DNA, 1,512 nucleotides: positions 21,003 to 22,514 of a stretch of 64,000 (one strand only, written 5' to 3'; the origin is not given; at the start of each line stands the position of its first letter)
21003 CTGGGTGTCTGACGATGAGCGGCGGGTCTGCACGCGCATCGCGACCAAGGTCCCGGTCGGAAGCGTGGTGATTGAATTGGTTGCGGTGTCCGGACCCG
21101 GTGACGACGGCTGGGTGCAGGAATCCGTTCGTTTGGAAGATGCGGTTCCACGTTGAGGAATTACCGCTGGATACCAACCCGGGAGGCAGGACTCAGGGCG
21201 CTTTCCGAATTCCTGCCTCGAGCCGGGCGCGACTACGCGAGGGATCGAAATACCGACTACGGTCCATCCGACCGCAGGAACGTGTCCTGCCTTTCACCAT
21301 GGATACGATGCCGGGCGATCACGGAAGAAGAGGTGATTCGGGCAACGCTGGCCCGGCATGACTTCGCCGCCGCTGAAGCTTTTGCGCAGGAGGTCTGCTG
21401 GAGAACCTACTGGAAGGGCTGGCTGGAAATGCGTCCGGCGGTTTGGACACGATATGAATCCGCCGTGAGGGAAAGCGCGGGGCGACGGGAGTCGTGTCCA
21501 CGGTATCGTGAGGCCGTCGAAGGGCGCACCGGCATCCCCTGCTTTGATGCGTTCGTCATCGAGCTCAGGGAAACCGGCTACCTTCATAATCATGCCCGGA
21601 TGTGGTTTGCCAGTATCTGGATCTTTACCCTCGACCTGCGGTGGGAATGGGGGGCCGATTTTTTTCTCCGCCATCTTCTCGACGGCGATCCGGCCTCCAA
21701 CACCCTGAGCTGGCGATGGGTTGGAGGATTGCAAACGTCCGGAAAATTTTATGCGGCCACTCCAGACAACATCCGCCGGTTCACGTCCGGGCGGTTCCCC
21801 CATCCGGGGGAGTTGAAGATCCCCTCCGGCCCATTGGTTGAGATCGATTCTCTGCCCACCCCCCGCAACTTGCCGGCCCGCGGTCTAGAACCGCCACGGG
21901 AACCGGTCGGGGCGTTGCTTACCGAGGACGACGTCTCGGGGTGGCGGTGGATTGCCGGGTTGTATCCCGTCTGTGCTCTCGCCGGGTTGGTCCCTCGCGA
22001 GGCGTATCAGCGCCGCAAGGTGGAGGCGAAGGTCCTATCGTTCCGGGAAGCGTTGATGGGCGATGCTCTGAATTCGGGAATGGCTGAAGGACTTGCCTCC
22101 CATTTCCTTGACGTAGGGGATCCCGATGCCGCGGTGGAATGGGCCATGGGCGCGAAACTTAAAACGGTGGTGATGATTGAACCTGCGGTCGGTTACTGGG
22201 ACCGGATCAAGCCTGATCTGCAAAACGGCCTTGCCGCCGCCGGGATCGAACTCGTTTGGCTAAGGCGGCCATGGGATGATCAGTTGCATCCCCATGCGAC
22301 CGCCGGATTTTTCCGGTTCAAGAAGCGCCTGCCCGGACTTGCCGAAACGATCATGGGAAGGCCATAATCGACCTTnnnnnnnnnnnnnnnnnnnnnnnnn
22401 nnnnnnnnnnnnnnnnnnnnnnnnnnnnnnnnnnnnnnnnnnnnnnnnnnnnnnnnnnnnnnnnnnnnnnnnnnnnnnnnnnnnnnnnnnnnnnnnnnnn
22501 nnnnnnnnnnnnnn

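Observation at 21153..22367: Photolyase/cryptochrome FAD-binding homology region placed N-terminally, followed by ~170-aa extension with faint similarity to the photolyase N-terminal domain (possible permuted or truncated cryptochrome-like protein)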

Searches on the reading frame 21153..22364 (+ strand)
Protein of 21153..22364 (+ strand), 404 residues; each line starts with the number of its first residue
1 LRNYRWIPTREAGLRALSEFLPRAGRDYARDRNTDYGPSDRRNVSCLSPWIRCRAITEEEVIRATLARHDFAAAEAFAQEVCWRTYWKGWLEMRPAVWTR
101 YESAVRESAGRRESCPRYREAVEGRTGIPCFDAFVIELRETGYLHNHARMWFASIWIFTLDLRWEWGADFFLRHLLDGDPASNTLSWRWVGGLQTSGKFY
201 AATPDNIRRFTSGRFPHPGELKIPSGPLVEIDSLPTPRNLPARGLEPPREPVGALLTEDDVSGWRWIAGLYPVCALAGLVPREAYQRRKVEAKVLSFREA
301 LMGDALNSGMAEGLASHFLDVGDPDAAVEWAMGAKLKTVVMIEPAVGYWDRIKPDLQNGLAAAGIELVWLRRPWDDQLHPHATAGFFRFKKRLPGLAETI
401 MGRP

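Call 3: search_protein_families(library=pfam, proteins=[window:21153-22364:+], max_evalue=1)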
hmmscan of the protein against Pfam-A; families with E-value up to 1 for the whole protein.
window:21153-22364:+ (404 aa): 1 family
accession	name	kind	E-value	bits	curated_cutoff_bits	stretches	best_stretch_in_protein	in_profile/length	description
PF03441.19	FAD_binding_7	-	1.8e-23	83.5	27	1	77-196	1-122/203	FAD binding domain of DNA photolyase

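Call 4: search_protein_families(library=ncbifam, proteins=[window:21153-22364:+], max_evalue=1)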
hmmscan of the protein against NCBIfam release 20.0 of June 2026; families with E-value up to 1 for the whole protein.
window:21153-22364:+ (404 aa): 5 families
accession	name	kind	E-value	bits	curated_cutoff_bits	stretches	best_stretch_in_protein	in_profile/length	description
TIGR03556.1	photolyase_8HDF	exception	9.5e-21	74.2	884.6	1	8-190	206-391/471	deoxyribodipyrimidine photo-lyase, 8-HDF type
NF007955.0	PRK10674.1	equivalog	1.4e-16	60.5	506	1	10-194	205-390/472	deoxyribodipyrimidine photo-lyase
TIGR02765.1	crypto_DASH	subfamily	1.1e-15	57.5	317.05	1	45-194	246-399/431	DASH family cryptochrome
TIGR02766.1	crypt_chrom_pln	subfamily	6e-13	48.4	603.85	1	118-196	322-400/480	cryptochrome photoreceptor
TIGR00591.1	phr2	superfamily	1.5e-05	24.5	550.05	1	8-153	223-374/453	deoxyribodipyrimidine photo-lyase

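Call 6: search_solved_structures(query=window:21153-22364:+, max_evalue=1, show_alignments=2)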
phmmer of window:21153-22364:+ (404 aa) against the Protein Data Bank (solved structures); distinct sequences matched with E-value up to 1: 51.
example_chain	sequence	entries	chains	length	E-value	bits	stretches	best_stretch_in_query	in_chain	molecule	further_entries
1owl_A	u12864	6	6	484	1.1e-16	63.9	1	8-191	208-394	Deoxyribodipyrimidine photolyase | PHOTOLYASE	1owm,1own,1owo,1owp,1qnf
1tez_A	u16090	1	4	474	1.1e-16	63.9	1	8-191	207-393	Deoxyribodipyrimidine photo-lyase type I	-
1dnp_A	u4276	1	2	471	1.6e-15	60.1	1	12-220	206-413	DNA PHOTOLYASE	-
4u63_A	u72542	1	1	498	3.9e-15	58.8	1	6-194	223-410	DNA photolyase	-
2e0i_A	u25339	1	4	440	9e-14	54.3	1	35-195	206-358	432aa long hypothetical deoxyribodipyrimidine photolyase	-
1iqr_A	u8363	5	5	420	1.5e-12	50.3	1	8-198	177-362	photolyase | DEOXYRIBODIPYRIMIDINE PHOTO-LYASE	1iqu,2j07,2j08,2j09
1u3c_A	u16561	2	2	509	1.4e-11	47.1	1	122-220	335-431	Cryptochrome 1 apoprotein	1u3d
6lz7_A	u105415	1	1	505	3.4e-11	45.8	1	123-215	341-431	Cryptochrome-1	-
6x24_A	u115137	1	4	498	1.5e-10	43.7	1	118-197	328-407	Cryptochrome-2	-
6k8i_A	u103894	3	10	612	2.3e-10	43.1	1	118-197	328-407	Cryptochrome-2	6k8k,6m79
1np7_A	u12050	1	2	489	5.5e-10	41.8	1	12-198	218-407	DNA photolyase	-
6lz3_A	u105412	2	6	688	5.6e-10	41.8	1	123-201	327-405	Cryptochrome2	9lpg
2j4d_A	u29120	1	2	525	1.4e-09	40.5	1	4-194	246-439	CRYPTOCHROME DASH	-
2ijg_X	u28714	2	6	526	1.4e-09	40.5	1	4-194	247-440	Cryptochrome DASH, chloroplast/mitochondrial | CRYPTOCHROME DASH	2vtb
2vtb_B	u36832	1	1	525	1.5e-09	40.4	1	5-195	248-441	CRYPTOCHROME DASH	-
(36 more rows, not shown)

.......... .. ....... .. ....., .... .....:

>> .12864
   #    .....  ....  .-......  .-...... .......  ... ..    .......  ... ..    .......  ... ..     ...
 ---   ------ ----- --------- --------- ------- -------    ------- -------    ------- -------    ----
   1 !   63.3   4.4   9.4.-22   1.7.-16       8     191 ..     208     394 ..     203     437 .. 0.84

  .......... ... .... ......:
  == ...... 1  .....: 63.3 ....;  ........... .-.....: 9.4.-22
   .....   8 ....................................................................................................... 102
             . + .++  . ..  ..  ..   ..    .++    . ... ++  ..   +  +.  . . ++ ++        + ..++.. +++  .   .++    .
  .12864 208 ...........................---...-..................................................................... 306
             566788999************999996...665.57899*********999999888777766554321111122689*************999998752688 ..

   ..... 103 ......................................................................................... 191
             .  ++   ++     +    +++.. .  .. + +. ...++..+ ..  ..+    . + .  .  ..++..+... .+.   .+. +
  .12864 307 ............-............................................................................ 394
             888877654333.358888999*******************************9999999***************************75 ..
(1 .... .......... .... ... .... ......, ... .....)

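Call 7: find_homologous_proteins(query=window:21153-22364:+)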
Query window:21153-22364:+ (404 aa): 8000 proteins with E <= 0.001 among 8000 candidates; the best 120 are listed.
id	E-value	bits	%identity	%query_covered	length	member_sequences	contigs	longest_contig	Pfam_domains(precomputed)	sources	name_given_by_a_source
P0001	2.8e-237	806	100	85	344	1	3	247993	PF03441.20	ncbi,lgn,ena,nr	ncbi:MAG TPA: FAD-binding domain-containing protein [Kiritimatiellia bacterium]|nr:FAD-binding domai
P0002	2.0e-132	460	53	98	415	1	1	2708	PF03441.20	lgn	-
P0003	8.4e-132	458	53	98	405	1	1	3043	PF03441.20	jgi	jgi:deoxyribodipyrimidine photo-lyase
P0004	4.4e-131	456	54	100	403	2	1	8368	PF03441.20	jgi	-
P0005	1.6e-130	454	54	100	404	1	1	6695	PF03441.20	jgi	-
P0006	3.3e-126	440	52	98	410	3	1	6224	PF03441.20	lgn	-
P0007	3.3e-123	430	55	97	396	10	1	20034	PF03441.20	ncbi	-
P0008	1.7e-122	427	51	98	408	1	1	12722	PF03441.20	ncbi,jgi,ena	-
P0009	1.8e-122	427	53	97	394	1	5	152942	PF03441.20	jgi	jgi:deoxyribodipyrimidine photo-lyase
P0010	4.9e-116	406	54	98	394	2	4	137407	PF03441.20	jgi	jgi:deoxyribodipyrimidine photo-lyase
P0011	2.4e-115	404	47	98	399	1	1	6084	PF03441.20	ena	-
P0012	5.0e-115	403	48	97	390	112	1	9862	PF03441.20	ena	-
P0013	5.9e-115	403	48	99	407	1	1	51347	PF03441.20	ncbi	-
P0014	2.4e-114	401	51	97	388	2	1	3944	PF03441.20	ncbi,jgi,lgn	-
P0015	3.1e-114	400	49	100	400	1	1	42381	PF03441.20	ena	-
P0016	5.2e-114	400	51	97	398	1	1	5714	PF03441.20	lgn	-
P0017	3.7e-112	393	50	97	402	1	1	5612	PF03441.20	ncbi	-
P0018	1.2e-111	392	48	96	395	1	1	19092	PF03441.20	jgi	jgi:hypothetical protein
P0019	2.0e-110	388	49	96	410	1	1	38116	PF03441.20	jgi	-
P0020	5.4e-110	386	48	98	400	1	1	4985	PF03441.20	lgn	-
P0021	7.8e-110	386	50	98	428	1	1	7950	PF03441.20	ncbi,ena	-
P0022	8.2e-110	386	52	99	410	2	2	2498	PF03441.20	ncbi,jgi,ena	jgi:deoxyribodipyrimidine photo-lyase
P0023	8.9e-110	386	49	99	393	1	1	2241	PF03441.20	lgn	-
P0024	1.6e-109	385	49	97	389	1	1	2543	PF03441.20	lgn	-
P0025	2.3e-109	384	47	98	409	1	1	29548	PF03441.20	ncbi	-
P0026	2.5e-109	384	49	97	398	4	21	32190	PF03441.20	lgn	-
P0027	3.1e-109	384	45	97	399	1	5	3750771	PF03441.20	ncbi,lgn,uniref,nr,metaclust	ncbi:FAD-binding domain-containing protein [Coraliomargarita akajimensis]|uniref:DNA photolyase FAD-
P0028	4.8e-109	383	51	97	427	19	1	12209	PF03441.20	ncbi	-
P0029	9.0e-109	382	47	96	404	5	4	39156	PF03441.20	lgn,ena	-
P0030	1.7e-108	381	50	97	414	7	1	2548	PF03441.20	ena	-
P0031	2.6e-108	381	49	97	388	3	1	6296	PF03441.20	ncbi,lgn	-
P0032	2.8e-108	381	49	97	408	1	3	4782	PF03441.20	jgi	jgi:deoxyribodipyrimidine photo-lyase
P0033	2.9e-108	381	50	97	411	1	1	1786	PF03441.20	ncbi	-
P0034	3.3e-108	380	47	96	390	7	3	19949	PF03441.20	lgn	-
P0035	3.6e-108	380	47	97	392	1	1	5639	PF03441.20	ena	-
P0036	4.2e-108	380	50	97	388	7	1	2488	PF03441.20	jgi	jgi:deoxyribodipyrimidine photo-lyase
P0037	5.3e-108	380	47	95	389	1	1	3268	PF03441.20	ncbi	ncbi:MAG: FAD-binding domain-containing protein, partial [Verrucomicrobiota bacterium]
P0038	6.9e-108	379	48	97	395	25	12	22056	PF03441.20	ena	-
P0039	8.3e-108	379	48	94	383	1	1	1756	PF03441.20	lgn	-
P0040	8.4e-108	379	48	96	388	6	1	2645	PF03441.20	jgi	jgi:hypothetical protein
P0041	9.3e-108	379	47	97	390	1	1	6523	PF03441.20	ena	-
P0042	9.9e-108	379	49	95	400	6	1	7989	PF03441.20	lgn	-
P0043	1.2e-107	379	51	99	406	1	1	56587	PF03441.20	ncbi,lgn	-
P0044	1.5e-107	378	48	96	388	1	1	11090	PF03441.20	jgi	-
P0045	1.5e-107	378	47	97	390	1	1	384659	PF03441.20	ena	-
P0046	1.7e-107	378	49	97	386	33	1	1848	PF03441.20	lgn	-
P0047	1.8e-107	378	47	96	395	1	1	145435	PF03441.20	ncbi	ncbi:MAG: hypothetical protein SynsKO_03980 [Synoicihabitans sp.]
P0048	2.2e-107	378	47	97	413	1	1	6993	PF03441.20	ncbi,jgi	ncbi:MAG: deoxyribodipyrimidine photo-lyase [Bacteroidia bacterium]|jgi:deoxyribodipyrimidine photo-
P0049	2.3e-107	378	47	97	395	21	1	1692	PF03441.20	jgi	jgi:deoxyribodipyrimidine photo-lyase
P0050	2.8e-107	377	49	97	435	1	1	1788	PF03441.20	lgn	-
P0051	3.0e-107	377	50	98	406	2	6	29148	PF03441.20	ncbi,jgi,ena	-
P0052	3.8e-107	377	46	96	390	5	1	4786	PF03441.20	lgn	-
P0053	4.4e-107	377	50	98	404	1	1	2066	PF03441.20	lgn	-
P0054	6.2e-107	376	48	99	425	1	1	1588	PF03441.20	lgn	-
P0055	7.0e-107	376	50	96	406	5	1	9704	PF03441.20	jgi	-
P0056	8.5e-107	376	51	97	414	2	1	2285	PF03441.20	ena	-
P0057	9.9e-107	376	47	96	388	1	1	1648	PF03441.20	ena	-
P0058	1.5e-106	375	46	97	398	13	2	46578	PF03441.20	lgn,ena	-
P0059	1.6e-106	375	48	96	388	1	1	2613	PF03441.20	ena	-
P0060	1.6e-106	375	47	97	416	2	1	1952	PF03441.20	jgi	jgi:deoxyribodipyrimidine photo-lyase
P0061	1.6e-106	375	50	95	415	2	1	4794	PF03441.20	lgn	-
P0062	1.8e-106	375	45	95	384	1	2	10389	PF03441.20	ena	-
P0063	1.8e-106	375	49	97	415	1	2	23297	PF03441.20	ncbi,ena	-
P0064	1.8e-106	375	46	97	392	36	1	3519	PF03441.20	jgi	-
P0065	1.8e-106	375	47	97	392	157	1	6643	PF03441.20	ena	-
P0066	1.9e-106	375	50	98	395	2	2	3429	PF03441.20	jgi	jgi:deoxyribodipyrimidine photo-lyase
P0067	2.0e-106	375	43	98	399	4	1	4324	PF03441.20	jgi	-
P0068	2.0e-106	375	50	92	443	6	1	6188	PF03441.20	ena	-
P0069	2.9e-106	374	50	99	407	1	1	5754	PF03441.20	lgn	-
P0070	2.9e-106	374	48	98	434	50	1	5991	PF03441.20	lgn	-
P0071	3.1e-106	374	50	97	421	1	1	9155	PF03441.20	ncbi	-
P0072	4.3e-106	373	47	97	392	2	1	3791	PF03441.20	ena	-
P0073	5.2e-106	373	47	97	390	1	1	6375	PF03441.20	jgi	jgi:deoxyribodipyrimidine photolyase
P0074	5.3e-106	373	51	97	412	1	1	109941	PF03441.20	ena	-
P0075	5.7e-106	373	46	97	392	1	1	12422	PF03441.20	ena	-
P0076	5.8e-106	373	50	97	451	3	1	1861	PF03441.20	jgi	-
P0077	5.9e-106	373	46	97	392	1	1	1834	PF03441.20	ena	-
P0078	6.8e-106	373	48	96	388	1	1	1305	PF03441.20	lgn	-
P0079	7.1e-106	373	48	98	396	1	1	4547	PF03441.20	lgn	-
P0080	7.3e-106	373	47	97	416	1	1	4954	PF03441.20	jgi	jgi:hypothetical protein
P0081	7.4e-106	373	47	97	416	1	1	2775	PF03441.20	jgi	jgi:deoxyribodipyrimidine photo-lyase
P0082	7.6e-106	373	49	96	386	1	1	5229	PF03441.20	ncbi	-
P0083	8.0e-106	373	47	97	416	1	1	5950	PF03441.20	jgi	jgi:deoxyribodipyrimidine photo-lyase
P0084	8.1e-106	373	46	97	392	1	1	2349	PF03441.20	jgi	-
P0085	8.1e-106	373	49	96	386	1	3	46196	PF03441.20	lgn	-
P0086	8.3e-106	372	47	99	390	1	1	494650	PF03441.20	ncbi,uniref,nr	ncbi:DNA photolyase [Coraliomargarita sinensis]|uniref:DNA photolyase n=1 Tax=Coraliomargarita sinen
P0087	8.4e-106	372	49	97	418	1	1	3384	PF03441.20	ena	-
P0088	8.4e-106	372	47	97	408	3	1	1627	PF03441.20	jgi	jgi:deoxyribodipyrimidine photo-lyase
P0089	8.5e-106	372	52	98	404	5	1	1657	PF03441.20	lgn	-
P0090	9.7e-106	372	49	97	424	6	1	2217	PF03441.20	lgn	-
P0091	1.1e-105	372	46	97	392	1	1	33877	PF03441.20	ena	-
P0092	1.1e-105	372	50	99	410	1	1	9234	PF03441.20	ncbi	-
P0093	1.1e-105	372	47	97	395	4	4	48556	PF03441.20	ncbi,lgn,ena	-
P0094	1.1e-105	372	50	97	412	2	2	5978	PF03441.20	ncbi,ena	-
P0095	1.1e-105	372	46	97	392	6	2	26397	PF03441.20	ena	-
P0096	1.3e-105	372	48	98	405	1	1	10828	PF03441.20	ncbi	-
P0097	1.4e-105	372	49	96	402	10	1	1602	PF03441.20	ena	-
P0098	1.5e-105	372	50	97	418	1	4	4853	PF03441.20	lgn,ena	-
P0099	1.6e-105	372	46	97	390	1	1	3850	PF03441.20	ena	-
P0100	1.6e-105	372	48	95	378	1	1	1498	PF03441.20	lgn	-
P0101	1.6e-105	372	46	98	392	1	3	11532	PF03441.20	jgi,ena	jgi:deoxyribodipyrimidine photo-lyase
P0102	1.6e-105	372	46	97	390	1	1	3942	PF03441.20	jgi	-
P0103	1.8e-105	371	49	96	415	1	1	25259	PF03441.20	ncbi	-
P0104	2.0e-105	371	49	96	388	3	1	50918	PF03441.20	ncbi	-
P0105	2.0e-105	371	46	97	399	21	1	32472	PF03441.20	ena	-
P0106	2.0e-105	371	46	96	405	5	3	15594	PF03441.20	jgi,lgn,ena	-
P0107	2.0e-105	371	48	97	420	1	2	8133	PF03441.20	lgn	-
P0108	2.7e-105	371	47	97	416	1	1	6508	PF03441.20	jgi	jgi:deoxyribodipyrimidine photo-lyase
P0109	2.8e-105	371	47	97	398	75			PF03441.20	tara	tara:strand:- start:303 stop:1499 length:1197 start_codon:yes stop_codon:yes gene_type:complete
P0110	2.9e-105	371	50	96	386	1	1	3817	PF03441.20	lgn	-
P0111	3.5e-105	370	48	97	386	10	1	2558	PF03441.20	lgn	-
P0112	3.8e-105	370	46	96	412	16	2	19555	PF03441.20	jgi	jgi:deoxyribodipyrimidine photo-lyase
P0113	4.5e-105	370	48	97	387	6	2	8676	PF03441.20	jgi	jgi:deoxyribodipyrimidine photo-lyase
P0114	4.5e-105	370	49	98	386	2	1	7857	PF03441.20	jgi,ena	-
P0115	4.5e-105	370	48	97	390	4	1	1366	PF03441.20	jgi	jgi:deoxyribodipyrimidine photo-lyase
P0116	5.0e-105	370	50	96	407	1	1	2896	PF03441.20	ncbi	-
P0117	5.1e-105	370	46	98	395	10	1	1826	PF03441.20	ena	-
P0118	6.1e-105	370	45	97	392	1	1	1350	PF03441.20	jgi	jgi:deoxyribodipyrimidine photo-lyase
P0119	7.1e-105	369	50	97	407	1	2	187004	PF03441.20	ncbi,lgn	-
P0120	7.5e-105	369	47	97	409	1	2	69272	PF03441.20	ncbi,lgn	ncbi:MAG: FAD-binding domain-containing protein [Gemmataceae bacterium]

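Call 21: find_related_loci(query=A1, collection=genome_contigs, flank=8000)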
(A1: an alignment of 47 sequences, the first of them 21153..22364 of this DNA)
Query A1 (404 aa) in genome_contigs; peptide patterns used: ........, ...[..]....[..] (x = any residue, [..] = any of these).
599 stretches matched a pattern (row limit reached: there are more); 598 encode a relative of the query (tblastn E <= 1e-3); the best 80 are kept; 80 distinct loci.
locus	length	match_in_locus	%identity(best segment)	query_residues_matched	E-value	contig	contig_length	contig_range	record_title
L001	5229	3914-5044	49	8-396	1e-106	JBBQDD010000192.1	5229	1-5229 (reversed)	MAG: Sphingomonadales bacterium isolate Co_metawrap_1196 Cmw_1196_k141_15757316_length_5229_cov_6.0000, whole genome sho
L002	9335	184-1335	44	8-400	3e-106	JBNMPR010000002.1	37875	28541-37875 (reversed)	MAG: Zhongshania aliphaticivorans isolate 3300046534_77 Ga0491194_0001371, whole genome shotgun sequence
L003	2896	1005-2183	50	8-396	8e-110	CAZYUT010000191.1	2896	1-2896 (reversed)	MAG TPA_asm: uncultured Hyphomicrobiaceae bacterium isolate SRP128890_co1_200 genome assembly, contig: NODE_46841_length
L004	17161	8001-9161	46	8-404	8e-106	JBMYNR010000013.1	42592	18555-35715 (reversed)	MAG: Opitutales bacterium isolate ME_XS_2307_bin_81 ME_XS_2307_bin_81_12, whole genome shotgun sequence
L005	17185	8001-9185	50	8-398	6e-105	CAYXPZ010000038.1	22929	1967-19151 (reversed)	MAG TPA_asm: uncultured Hyphomicrobiaceae bacterium isolate SRP128890_co1_242 genome assembly, contig: NODE_3679_length_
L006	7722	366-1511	47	12-401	7e-104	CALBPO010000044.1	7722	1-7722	MAG TPA_asm: uncultured Opitutae bacterium isolate ERR2098405_bin.123_CONCOCT_v1.1_MAG genome assembly, contig: ERZ80287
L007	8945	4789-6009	48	1-403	6e-102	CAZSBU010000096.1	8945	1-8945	MAG TPA_asm: uncultured Caulobacterales bacterium isolate SRP072547_co1_146 genome assembly, contig: NODE_15980_length_8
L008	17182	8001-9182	47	9-400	6e-102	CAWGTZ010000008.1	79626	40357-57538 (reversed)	MAG: uncultured Alphaproteobacteria bacterium isolate MFD09779.bin.1.252 genome assembly, contig: contig_50819, whole ge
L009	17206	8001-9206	49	6-400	1e-101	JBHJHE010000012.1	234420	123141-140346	MAG: Parvularculaceae bacterium isolate sb_S12C5395 S12Ck141_515286, whole genome shotgun sequence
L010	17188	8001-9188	47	6-396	3e-99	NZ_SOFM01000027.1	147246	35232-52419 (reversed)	Cryobacterium mannosilyticum strain RHLT2-21 scaffold15, whole genome shotgun sequence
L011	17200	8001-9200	47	6-398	3e-99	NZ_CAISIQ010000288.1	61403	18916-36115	MAG: uncultured Nevskia sp. isolate MJ-time_bin-0961, whole genome shotgun sequence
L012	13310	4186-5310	46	6-396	2e-99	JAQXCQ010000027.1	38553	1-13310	MAG: Maricaulis sp. isolate cluster4_bin.48 k119_120138, whole genome shotgun sequence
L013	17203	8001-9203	48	8-396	1e-98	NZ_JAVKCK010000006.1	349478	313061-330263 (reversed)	MAG: Microcella sp. isolate F4-SAH-19 k141_53868, whole genome shotgun sequence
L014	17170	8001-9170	48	8-394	5e-98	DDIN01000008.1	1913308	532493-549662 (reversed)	MAG TPA_asm: Hyphomonadaceae bacterium UBA1849 UBA1849_contig_58, whole genome shotgun sequence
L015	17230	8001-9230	45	2-403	6e-98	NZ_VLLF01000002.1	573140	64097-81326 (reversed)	Roseibium hamelinense strain ATCC BAA-252 JM93DRAFT_scaffold00002.2, whole genome shotgun sequence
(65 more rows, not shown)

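Call 28: predict_structure(alignment_id=A1)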
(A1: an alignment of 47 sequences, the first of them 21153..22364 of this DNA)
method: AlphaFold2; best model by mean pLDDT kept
length: 404 residues; sequences in the alignment: 47
mean_pLDDT: 93.8   pTM: 0.92
mean pLDDT of the five models: 93.8, 93.8, 93.6, 91.6, 88.4
residues with pLDDT >= 90: 350; 70-90: 47; 50-70: 4; < 50: 3
segments of 3 or more residues with pLDDT < 50: none
pLDDT, mean of each block of 10 residues (from residue 1): 79 98 97 94 95 98 98 97 96 96 93 95 97 97 95 97 96 96 90 88 95 89 88 89 85 97 96 97 94 97 98 93 90 98 96 96 97 94 91 91 72
secondary structure, 60 per line:
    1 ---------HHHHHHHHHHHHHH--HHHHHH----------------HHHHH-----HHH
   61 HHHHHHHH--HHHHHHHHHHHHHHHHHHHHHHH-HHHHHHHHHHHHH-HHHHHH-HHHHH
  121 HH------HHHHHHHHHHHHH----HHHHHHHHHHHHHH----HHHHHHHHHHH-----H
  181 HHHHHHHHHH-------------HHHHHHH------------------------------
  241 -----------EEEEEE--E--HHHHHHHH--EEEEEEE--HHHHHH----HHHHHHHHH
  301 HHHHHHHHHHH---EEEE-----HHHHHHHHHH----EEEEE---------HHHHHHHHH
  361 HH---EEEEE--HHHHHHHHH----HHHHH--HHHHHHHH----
elements in order: H10-23 H26-31 H48-52 H58-68 H71-93 H95-107 H109-114 H116-122 H129-141 H146-159 H164-174 H180-190 H204-210 E252-257 H263-270 E273-279 H282-287 H292-311 E315-318 H324-333 E338-342 H352-362 E366-370 H373-381 H386-390 H393-400
